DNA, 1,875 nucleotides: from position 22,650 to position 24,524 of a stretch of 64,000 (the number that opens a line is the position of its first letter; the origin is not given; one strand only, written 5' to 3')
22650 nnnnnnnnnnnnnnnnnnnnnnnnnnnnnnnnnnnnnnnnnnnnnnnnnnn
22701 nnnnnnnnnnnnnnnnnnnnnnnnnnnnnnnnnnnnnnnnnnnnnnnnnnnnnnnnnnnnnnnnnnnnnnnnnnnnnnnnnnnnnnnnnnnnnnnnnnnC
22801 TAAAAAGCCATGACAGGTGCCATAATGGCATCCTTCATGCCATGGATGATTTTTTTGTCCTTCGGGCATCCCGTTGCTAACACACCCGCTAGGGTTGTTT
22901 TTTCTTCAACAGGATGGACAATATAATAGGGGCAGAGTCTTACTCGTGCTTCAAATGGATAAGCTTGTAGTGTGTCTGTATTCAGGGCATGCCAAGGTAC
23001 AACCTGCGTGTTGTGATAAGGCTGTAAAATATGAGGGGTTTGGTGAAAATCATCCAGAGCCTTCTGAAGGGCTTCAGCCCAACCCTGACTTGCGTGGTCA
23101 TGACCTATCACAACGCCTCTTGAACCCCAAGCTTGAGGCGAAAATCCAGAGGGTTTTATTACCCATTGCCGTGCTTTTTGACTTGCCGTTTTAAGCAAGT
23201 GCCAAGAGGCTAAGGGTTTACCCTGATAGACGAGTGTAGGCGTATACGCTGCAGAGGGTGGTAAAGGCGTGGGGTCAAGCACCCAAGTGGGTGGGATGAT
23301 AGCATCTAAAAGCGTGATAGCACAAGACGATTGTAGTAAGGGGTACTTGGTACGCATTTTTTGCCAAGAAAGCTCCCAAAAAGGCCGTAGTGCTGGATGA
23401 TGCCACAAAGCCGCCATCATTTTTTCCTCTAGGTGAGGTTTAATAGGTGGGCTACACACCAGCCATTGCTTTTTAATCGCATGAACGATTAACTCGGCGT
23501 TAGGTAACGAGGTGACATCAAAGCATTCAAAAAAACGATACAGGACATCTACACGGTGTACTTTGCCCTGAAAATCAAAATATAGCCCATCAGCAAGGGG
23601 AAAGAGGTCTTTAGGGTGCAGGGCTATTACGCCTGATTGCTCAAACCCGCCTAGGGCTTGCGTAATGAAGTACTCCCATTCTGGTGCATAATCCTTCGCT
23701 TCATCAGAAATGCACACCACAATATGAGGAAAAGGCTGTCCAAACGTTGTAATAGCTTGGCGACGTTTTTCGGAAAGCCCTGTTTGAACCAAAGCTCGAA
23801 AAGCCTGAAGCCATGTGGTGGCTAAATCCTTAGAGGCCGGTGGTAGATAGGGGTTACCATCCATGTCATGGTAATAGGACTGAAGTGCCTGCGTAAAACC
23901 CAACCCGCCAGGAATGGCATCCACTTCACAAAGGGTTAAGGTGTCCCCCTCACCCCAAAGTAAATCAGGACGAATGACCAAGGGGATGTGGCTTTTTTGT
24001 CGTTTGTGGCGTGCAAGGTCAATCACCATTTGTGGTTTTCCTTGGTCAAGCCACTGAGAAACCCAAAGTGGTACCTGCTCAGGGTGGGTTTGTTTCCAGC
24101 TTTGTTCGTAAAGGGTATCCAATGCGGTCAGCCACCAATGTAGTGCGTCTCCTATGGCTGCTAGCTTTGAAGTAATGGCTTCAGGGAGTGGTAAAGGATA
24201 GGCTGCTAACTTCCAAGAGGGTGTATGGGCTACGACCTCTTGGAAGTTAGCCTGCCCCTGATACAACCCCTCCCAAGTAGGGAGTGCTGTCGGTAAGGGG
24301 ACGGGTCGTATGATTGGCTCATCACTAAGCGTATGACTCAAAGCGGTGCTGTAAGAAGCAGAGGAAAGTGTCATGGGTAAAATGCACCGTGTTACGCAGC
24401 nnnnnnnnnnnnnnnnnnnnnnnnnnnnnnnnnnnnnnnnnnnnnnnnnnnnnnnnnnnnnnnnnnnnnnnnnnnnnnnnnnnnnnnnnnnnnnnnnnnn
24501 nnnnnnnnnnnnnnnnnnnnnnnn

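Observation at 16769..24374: Block of four large orphan proteins (683, 398, 516, 524 aa) with a 1.15-kb AT-rich non-coding gap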

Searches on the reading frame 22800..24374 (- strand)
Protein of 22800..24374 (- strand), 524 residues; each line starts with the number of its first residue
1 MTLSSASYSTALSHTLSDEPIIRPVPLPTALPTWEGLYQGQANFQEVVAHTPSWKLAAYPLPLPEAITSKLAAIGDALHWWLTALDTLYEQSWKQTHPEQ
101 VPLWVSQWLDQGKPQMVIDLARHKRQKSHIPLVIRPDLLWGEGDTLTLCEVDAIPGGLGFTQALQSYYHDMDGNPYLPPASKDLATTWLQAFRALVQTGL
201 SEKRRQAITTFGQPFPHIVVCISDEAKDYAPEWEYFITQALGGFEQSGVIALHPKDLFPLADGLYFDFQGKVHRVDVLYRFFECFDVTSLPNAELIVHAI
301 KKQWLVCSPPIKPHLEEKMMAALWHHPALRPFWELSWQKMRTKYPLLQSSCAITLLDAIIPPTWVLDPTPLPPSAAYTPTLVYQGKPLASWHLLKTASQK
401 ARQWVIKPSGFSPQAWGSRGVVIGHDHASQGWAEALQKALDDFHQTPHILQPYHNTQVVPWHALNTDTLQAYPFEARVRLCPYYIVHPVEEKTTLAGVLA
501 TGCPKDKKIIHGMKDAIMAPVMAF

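Call 3: search_protein_families(library=pfam, proteins=[window:22800-24374:-], max_evalue=0.1)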
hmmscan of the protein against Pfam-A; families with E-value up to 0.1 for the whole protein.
window:22800-24374:- (524 aa): 0 families

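Call 30: search_protein_families(library=ncbifam, proteins=[window:22800-24374:-], max_evalue=0.1)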
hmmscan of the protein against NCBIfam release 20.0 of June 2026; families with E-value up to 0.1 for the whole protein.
window:22800-24374:- (524 aa): 2 families
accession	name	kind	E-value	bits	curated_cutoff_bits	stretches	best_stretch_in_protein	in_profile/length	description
NF003500.0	PRK05170.1-4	equivalog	0.036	14.1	203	1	369-401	83-113/147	YcgN family cysteine cluster protein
NF003501.0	PRK05170.1-5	equivalog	0.081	12.5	167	0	367-400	84-115/160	YcgN family cysteine cluster protein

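Call 31: search_solved_structures(query=window:22800-24374:-, max_evalue=1)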
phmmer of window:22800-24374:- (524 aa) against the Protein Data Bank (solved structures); distinct sequences matched with E-value up to 1: 1.
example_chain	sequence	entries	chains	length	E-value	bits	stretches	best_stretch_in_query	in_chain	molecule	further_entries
3tr3_A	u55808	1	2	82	0.79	11.3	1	192-257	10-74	BolA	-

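Call 33: find_homologous_proteins(query=window:22800-24374:-)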
Query window:22800-24374:- (524 aa): 1092 proteins with E <= 0.001 among 8000 candidates; the best 120 are listed.
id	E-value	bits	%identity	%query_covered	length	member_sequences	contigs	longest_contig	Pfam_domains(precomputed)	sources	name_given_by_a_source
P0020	2.3e-217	741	64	94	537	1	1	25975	-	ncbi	ncbi:MAG: hypothetical protein ACKO37_09775 [Vampirovibrionales bacterium]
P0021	6.0e-117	410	46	94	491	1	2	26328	-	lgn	-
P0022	1.4e-109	385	43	89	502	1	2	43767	-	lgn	-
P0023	5.0e-105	370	42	90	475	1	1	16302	-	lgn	-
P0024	5.9e-104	367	43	89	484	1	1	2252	-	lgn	-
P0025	6.3e-104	367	40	94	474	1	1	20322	-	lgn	-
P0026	6.6e-104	367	42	90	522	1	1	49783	-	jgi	jgi:hypothetical protein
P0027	3.3e-103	364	41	89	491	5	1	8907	-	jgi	jgi:hypothetical protein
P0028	7.2e-103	363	42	90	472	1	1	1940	-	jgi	-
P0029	1.2e-102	362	40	90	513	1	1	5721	-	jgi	jgi:hypothetical protein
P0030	1.6e-102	362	42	94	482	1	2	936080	-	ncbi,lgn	ncbi:MAG: hypothetical protein AB7P76_00120 [Candidatus Melainabacteria bacterium]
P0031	3.4e-102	361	41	94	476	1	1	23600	-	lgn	-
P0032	3.7e-102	361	44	92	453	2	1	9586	-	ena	-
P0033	3.9e-102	361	43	89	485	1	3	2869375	-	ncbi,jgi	jgi:hypothetical protein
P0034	4.6e-102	360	42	89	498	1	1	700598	-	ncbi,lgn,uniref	ncbi:hypothetical protein [Vampirovibrio sp.]|uniref:hypothetical protein n=1 Tax=Vampirovibrio sp. 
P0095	2.1e-91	325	39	90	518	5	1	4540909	-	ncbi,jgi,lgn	ncbi:MAG: hypothetical protein H8K03_07655 [Nitrospira sp.]|jgi:hypothetical protein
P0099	3.2e-91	325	40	90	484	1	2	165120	-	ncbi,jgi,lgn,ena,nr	ncbi:MAG TPA: hypothetical protein GXX29_04645 [Firmicutes bacterium]|nr:hypothetical protein [Bacil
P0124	2.4e-90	322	37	89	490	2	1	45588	-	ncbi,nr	ncbi:MAG TPA: hypothetical protein ENI80_07465 [Acidiferrobacteraceae bacterium]|nr:hypothetical pro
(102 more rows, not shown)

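Call 53: search_protein_families(library=padloc, proteins=[window:22800-24374:-], max_evalue=0.01)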
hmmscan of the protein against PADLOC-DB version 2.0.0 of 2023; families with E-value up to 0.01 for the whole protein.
window:22800-24374:- (524 aa): 0 families

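Call 58: search_solved_structures(query=A4, max_evalue=1)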
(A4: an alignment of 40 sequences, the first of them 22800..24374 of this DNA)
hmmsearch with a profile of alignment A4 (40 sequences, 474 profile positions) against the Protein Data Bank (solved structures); distinct sequences matched with E-value up to 1: 0.

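Call 59: find_encoding_contigs(protein=P0095, flank=5000, max_places=1)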
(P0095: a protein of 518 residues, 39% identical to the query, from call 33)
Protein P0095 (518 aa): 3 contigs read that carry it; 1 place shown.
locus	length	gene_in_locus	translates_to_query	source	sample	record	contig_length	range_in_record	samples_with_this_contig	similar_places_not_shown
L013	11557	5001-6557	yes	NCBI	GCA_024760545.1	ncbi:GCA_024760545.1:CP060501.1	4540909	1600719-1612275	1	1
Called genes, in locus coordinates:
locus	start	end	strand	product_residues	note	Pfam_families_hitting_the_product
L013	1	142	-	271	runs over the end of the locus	PF07728:AAA_5, PF08406:CbbQ_C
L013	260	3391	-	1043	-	PF00989:PAS, PF08448:PAS_4, PF13426:PAS_9, PF01590:GAF, PF13185:GAF_2, PF00512:HisKA, PF02518:HATPase_c, PF00072:Response_reg, +2 more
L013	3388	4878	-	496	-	PF03692:CxxCxxCC (weak), PF09924:LPG_synthase_C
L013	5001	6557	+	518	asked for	-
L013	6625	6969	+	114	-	PF00462:Glutaredoxin, PF13417:GST_N_3, PF13409:GST_N_2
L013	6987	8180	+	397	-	PF04055:Radical_SAM, PF12544:LAM_C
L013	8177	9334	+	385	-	PF06559:DCD_N, PF22769:DCD, PF22569:DCD_C, PF22769:DCD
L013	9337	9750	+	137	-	-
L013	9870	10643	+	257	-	PF01983:CofC (weak), PF09837:DUF2064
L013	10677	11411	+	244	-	PF00106:adh_short, PF08659:KR, PF13561:adh_short_C2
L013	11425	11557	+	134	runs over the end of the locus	-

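Call 60: find_encoding_contigs(protein=P0099, flank=5000, max_places=1)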
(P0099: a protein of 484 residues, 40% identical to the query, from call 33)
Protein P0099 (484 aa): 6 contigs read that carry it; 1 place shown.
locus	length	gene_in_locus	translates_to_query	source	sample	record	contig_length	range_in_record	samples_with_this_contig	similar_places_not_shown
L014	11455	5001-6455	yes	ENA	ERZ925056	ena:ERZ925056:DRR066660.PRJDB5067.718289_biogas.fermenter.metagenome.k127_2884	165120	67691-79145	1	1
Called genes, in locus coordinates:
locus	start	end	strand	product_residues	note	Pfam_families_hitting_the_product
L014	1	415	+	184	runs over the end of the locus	PF01986:DUF123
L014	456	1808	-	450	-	PF00890:FAD_binding_2, PF01266:DAO, PF01494:FAD_binding_3 (weak), PF01946:Thi4 (weak), PF03486:HI0933_like (weak), PF12831:FAD_oxidored, PF01593:Amino_oxidase, PF13450:NAD_binding_8, +1 more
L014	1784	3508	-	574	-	PF00494:SQS_PSY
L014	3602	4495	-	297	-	PF02401:LYTB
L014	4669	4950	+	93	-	PF12840:HTH_20, PF01022:HTH_5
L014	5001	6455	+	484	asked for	-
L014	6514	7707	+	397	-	PF04055:Radical_SAM, PF12544:LAM_C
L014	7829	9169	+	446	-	PF01979:Amidohydro_1, PF07969:Amidohydro_3 (weak), PF12890:DHOase, PF07969:Amidohydro_3 (weak)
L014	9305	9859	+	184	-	-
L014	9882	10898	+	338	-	PF00676:E1_dh, PF02775:TPP_enzyme_C (faint)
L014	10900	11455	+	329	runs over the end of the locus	PF02779:Transket_pyr, PF02780:Transketolase_C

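Call 61: find_encoding_contigs(protein=P0034, flank=5000, max_places=1)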
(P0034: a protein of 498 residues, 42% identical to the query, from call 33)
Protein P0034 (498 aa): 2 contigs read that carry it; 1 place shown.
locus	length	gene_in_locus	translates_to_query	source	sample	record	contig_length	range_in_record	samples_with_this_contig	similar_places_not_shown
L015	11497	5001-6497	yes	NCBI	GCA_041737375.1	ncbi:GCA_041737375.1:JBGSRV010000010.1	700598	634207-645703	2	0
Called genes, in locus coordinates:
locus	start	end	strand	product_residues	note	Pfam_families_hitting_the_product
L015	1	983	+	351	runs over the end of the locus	PF25145:NfeD1b_N (faint), PF01343:Peptidase_S49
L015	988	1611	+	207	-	PF04893:Yip1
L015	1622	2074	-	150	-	PF13560:HTH_31 (weak)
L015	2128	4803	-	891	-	-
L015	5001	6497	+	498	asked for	-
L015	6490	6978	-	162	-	PF01220:DHquinase_II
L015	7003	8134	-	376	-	PF03462:PCRF, PF00472:RF-1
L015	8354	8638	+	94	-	-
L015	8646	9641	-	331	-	PF13280:WYL (faint), PF25583:WCX (weak)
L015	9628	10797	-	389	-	PF13280:WYL (weak)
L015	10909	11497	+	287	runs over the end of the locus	PF00485:PRK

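Call 68: predict_structure(alignment_id=A4)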
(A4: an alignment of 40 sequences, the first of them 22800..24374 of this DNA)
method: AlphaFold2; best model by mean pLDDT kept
length: 524 residues; sequences in the alignment: 40
mean_pLDDT: 87.2   pTM: 0.89
mean pLDDT of the five models: 87.2, 86.9, 85.2, 85.2, 83.6
residues with pLDDT >= 90: 370; 70-90: 94; 50-70: 29; < 50: 31
segments of 3 or more residues with pLDDT < 50: 1-21, 41-49
pLDDT, mean of each block of 10 residues (from residue 1): 39 43 68 69 43 83 92 94 96 97 96 91 85 96 95 91 89 65 85 93 90 91 92 93 96 96 96 97 87 92 93 93 95 93 71 94 94 83 91 93 92 80 93 97 94 94 92 95 95 93 89 85 80
secondary structure, 60 per line:
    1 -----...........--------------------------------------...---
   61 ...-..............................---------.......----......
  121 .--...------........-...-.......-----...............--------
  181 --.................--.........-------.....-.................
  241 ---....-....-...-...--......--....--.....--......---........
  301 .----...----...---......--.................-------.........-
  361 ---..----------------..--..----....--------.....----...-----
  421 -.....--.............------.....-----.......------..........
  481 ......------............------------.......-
elements in order: H6-16 E55-57 E61-63 H65-94 H104-110 H115-121 E133-140 E146-152 H158-172 H183-199 H202-210 E218-222 H224-240 H244-247 E249-252 E258-260 E263-268 E271-274 E277-281 H284-289 H293-301 E306-308 H319-324 H327-343 H351-359 H392-395 E404-408 H429-441 E448-452 E458-464 E471-486 E493-504 E517-523

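Call 94: search_protein_families(library=phrogs, proteins=[window:22800-24374:-], max_evalue=0.01)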
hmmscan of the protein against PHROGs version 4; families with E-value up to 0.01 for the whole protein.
window:22800-24374:- (524 aa): 0 families

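Call 95: find_encoding_contigs(protein=P0124, flank=4000, max_places=1)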
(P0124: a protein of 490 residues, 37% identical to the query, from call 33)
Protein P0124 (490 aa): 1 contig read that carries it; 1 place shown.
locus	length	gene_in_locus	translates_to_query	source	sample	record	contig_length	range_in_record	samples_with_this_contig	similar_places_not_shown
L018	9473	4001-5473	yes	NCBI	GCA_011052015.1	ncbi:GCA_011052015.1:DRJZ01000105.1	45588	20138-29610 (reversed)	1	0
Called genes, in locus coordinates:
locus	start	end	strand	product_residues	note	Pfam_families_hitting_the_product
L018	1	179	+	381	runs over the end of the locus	PF00155:Aminotran_1_2, PF00266:Aminotran_5 (weak), PF01053:Cys_Met_Meta_PP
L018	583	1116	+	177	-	-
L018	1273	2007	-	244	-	PF07264:EI24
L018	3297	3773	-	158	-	-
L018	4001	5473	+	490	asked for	-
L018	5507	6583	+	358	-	PF04055:Radical_SAM, PF12544:LAM_C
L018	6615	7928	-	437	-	PF00370:FGGY_N, PF02782:FGGY_C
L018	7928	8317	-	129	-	PF14489:QueF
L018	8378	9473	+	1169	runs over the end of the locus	PF02463:SMC_N, PF13175:AAA_15 (weak), PF13304:AAA_21 (weak), PF13476:AAA_23, PF24161:CCDC39 (weak), PF06470:SMC_hinge (weak)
